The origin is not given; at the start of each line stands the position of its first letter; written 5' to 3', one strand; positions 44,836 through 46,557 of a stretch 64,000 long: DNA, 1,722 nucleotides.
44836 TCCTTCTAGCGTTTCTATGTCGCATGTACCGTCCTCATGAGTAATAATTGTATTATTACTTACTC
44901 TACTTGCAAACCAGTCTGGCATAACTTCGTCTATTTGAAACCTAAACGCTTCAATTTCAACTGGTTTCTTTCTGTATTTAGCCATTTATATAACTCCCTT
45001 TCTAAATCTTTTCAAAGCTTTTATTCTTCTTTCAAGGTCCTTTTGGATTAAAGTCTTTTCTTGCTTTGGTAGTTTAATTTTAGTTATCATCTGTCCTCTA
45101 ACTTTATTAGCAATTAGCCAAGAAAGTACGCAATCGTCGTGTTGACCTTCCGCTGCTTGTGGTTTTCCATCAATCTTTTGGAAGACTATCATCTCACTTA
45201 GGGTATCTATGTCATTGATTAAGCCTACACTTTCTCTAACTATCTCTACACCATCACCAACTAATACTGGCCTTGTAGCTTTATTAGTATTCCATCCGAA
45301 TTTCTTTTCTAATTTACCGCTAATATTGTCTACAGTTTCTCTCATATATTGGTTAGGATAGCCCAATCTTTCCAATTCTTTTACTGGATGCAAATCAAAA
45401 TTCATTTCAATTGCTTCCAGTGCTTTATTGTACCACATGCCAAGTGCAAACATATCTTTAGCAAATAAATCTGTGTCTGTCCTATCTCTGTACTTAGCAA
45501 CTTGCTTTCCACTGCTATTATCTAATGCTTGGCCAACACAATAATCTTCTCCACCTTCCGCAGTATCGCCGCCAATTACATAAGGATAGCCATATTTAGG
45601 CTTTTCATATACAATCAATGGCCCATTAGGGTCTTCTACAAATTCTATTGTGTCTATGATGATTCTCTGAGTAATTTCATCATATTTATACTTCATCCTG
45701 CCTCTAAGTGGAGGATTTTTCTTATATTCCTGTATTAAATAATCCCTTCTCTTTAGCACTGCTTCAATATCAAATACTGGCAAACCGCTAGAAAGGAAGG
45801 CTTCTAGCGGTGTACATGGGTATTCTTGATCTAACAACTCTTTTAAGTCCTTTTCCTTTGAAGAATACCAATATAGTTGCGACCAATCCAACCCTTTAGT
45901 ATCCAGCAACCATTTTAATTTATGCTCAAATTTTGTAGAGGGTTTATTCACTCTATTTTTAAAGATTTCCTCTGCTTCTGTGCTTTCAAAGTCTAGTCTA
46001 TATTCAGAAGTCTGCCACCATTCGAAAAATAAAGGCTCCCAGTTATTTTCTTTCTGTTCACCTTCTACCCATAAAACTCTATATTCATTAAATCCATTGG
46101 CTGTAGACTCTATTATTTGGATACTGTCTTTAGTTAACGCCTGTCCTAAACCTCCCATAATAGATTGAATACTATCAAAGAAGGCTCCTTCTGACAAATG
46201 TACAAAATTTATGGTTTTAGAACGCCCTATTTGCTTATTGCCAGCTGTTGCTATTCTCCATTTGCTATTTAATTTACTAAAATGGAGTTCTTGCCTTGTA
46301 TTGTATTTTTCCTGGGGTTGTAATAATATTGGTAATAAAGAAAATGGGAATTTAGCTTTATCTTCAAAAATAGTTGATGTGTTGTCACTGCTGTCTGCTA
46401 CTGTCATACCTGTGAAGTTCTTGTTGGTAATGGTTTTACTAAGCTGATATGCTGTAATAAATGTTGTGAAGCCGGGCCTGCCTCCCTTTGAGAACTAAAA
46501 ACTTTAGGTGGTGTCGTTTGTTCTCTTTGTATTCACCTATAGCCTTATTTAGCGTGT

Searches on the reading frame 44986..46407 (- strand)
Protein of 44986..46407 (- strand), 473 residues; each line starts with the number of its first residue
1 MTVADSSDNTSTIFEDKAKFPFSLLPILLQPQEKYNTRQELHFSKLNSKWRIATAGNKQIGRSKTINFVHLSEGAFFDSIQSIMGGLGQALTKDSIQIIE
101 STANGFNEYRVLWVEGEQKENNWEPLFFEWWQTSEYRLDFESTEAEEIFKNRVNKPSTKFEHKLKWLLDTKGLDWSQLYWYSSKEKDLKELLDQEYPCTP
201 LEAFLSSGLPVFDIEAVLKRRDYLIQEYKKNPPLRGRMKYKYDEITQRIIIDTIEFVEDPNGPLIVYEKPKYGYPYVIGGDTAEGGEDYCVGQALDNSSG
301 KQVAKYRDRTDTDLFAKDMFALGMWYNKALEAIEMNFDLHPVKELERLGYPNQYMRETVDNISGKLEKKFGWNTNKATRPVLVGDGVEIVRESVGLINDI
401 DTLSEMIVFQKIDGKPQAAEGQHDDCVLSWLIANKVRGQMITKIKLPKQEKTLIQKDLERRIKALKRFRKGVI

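Call 25: search_protein_families(library=pfam, proteins=[window:44986-46407:-], max_evalue=0.001)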
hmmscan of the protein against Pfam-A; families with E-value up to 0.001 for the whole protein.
window:44986-46407:- (473 aa): 0 families

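Call 57: search_protein_families(library=phrogs, proteins=[window:44986-46407:-], max_evalue=0.00001)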
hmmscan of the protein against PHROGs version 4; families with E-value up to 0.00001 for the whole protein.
window:44986-46407:- (473 aa): 3 families
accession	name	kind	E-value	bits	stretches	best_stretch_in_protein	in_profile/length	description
phrog_38407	-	unknown function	1.1e-27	98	1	125-446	40-357/370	-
phrog_24361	-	head and packaging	1.8e-16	61.3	1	303-445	1-146/162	terminase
phrog_2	-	head and packaging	3.6e-13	50.2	1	10-444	319-602/807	terminase large subunit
